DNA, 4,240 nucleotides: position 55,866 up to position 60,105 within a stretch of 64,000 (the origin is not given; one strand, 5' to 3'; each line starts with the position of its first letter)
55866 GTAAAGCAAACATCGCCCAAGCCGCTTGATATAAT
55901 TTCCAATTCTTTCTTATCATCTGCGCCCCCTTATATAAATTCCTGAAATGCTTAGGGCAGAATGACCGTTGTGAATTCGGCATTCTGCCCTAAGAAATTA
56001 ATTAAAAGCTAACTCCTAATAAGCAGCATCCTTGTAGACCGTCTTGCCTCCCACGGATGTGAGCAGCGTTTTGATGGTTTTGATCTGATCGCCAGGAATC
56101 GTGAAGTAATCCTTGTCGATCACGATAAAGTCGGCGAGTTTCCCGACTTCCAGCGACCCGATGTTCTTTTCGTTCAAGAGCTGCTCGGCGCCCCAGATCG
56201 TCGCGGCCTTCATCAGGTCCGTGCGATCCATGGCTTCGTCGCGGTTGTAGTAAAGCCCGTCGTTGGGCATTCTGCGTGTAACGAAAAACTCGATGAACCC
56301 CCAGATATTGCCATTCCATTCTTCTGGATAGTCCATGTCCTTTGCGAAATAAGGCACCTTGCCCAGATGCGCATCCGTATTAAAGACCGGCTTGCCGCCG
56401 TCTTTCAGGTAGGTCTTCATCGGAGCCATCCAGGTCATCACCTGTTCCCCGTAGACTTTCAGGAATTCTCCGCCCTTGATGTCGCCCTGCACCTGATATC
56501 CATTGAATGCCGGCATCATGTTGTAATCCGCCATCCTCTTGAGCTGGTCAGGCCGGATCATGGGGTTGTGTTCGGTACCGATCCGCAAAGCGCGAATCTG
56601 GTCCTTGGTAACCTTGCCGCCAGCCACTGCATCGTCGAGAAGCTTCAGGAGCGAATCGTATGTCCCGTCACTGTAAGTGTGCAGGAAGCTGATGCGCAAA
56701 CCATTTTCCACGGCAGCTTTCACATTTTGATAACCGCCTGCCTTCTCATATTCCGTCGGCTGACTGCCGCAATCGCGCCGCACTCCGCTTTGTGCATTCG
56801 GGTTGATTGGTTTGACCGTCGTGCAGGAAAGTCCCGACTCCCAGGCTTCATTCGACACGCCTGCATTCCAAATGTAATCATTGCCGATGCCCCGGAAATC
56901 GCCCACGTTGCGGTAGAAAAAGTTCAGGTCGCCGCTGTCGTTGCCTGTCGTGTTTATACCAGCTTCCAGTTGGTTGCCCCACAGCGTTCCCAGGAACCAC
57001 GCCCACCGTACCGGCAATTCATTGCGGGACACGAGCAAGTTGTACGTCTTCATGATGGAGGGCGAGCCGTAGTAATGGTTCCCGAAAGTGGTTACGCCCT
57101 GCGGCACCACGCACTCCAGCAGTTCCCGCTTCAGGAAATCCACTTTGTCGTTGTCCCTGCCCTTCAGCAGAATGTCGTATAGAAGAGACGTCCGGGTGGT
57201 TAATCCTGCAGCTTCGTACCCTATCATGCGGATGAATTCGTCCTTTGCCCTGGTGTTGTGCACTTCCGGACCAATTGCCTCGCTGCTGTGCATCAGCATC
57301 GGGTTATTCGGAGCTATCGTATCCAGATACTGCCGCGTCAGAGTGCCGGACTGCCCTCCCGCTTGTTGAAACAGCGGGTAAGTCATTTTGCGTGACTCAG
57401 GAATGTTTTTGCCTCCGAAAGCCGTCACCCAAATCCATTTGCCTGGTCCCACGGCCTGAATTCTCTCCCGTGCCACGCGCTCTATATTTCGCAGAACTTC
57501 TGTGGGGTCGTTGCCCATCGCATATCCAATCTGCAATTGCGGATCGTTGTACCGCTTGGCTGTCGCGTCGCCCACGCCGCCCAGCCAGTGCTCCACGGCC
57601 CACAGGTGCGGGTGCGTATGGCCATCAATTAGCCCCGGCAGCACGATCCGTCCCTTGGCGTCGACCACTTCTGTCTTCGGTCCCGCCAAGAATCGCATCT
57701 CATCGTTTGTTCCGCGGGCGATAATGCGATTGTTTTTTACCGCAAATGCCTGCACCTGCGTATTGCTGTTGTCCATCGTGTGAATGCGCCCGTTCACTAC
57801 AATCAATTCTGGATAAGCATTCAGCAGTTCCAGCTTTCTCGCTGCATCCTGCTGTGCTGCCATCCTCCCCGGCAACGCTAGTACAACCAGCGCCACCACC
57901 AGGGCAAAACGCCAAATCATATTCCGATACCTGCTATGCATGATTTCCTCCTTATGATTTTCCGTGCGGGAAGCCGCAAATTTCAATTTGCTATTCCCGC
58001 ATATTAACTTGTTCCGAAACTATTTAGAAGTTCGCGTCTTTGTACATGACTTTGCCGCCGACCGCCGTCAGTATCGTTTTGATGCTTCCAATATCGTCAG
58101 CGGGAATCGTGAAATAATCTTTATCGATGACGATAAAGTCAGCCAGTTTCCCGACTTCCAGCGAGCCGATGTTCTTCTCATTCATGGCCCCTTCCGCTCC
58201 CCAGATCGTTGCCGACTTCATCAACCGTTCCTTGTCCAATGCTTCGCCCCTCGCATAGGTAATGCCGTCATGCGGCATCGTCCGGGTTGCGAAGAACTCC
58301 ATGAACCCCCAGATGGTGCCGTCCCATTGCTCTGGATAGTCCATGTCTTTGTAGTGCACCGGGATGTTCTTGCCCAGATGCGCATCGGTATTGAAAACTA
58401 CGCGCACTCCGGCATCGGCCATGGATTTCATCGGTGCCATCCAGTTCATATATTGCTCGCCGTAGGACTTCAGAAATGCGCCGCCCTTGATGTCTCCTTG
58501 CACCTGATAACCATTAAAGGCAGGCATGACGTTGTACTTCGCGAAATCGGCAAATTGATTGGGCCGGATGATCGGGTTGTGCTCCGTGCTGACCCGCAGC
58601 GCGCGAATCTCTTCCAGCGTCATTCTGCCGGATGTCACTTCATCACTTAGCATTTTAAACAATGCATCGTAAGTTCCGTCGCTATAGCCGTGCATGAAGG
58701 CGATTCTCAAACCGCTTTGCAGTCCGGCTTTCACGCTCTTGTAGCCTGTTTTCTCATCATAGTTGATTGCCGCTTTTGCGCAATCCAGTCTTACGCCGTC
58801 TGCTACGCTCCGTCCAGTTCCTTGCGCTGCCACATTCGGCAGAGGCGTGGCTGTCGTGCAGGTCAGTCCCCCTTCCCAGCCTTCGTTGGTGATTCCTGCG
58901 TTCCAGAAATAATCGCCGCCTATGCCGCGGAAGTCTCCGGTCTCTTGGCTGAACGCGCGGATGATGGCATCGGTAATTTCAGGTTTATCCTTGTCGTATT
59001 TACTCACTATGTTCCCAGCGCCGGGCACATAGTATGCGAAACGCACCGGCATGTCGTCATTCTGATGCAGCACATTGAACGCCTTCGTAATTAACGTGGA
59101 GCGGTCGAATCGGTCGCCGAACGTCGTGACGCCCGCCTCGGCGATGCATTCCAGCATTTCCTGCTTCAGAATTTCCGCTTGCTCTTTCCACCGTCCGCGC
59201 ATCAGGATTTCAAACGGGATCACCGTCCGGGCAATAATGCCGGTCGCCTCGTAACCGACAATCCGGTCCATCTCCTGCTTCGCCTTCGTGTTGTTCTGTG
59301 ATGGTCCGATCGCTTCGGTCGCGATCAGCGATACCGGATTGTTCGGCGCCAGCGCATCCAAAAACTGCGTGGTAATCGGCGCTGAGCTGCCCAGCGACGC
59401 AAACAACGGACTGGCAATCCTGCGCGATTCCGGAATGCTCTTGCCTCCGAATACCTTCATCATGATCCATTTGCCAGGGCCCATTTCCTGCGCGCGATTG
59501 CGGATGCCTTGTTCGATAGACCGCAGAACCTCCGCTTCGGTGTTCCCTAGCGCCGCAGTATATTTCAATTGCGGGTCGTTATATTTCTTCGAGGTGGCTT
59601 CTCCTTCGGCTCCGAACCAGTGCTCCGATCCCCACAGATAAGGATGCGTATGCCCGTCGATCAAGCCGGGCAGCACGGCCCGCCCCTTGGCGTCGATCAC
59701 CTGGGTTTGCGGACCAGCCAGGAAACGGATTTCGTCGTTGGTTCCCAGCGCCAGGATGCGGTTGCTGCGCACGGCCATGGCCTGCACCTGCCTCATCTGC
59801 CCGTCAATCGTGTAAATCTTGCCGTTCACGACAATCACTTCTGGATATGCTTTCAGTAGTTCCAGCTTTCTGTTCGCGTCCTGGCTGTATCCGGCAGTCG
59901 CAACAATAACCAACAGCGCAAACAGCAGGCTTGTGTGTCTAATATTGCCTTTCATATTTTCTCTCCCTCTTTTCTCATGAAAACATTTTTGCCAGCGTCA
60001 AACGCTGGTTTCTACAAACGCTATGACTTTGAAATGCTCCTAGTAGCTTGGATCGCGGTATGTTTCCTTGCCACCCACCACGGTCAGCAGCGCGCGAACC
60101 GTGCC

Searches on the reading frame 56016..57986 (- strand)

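Call 73: search_protein_families(library=pfam, proteins=[window:56016-57986:-], max_evalue=0.001)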
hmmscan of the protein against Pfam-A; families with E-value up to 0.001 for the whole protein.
window:56016-57986:- (656 aa): 2 families
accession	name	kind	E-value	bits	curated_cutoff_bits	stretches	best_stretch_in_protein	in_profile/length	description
PF07969.17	Amidohydro_3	-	4.1e-33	116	29.7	1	106-651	1-472/472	Amidohydrolase family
PF01979.26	Amidohydro_1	-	1.5e-10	41.3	25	1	567-635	266-323/345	Amidohydrolase family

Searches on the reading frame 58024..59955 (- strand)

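Call 73: search_protein_families(library=pfam, proteins=[window:58024-59955:-], max_evalue=0.001)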
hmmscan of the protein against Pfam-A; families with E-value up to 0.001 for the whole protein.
window:58024-59955:- (643 aa): 2 families
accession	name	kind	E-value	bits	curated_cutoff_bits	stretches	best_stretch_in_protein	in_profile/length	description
PF07969.17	Amidohydro_3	-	3.8e-28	99.6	29.7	1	85-638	1-472/472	Amidohydrolase family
PF01979.26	Amidohydro_1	-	4.5e-11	43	25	1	507-634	233-342/345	Amidohydrolase family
